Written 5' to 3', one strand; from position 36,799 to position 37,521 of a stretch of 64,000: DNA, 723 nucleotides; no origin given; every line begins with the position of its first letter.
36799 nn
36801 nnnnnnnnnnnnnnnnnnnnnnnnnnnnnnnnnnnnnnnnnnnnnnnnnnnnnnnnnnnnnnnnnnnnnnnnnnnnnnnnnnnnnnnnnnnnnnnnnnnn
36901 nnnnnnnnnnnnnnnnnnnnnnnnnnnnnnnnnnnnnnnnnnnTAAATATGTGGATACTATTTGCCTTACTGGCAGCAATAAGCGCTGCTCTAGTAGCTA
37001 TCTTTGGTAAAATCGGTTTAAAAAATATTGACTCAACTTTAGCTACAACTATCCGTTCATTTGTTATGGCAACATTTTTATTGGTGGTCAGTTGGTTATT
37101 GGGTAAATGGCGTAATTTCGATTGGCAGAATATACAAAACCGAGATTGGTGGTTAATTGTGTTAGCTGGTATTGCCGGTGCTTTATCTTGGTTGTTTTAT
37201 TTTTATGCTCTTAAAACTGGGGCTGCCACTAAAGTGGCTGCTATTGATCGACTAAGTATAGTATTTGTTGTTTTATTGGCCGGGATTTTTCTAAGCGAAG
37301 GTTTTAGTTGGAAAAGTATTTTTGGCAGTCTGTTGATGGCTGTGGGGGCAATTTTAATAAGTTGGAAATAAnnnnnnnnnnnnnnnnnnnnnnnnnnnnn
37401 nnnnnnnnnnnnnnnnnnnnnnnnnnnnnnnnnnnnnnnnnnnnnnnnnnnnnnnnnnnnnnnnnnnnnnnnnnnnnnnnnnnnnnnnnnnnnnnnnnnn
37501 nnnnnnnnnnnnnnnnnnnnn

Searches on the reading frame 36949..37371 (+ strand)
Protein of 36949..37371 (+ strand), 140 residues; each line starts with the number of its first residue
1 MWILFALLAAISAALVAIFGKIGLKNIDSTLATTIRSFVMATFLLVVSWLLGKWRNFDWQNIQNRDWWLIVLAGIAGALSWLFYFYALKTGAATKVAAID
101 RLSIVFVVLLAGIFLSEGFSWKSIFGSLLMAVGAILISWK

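Call 41: search_protein_families(library=pfam, proteins=[window:36949-37371:+], max_evalue=0.001)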
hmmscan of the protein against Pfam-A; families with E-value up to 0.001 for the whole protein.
window:36949-37371:+ (140 aa): 2 families
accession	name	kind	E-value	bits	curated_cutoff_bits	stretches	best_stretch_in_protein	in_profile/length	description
PF00892.27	EamA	-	4.6e-24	85.7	28.2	1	1-138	2-134/135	EamA-like transporter family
PF04657.19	DMT_YdcZ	-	0.00024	21.8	24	1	2-136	2-140/140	Putative inner membrane exporter, YdcZ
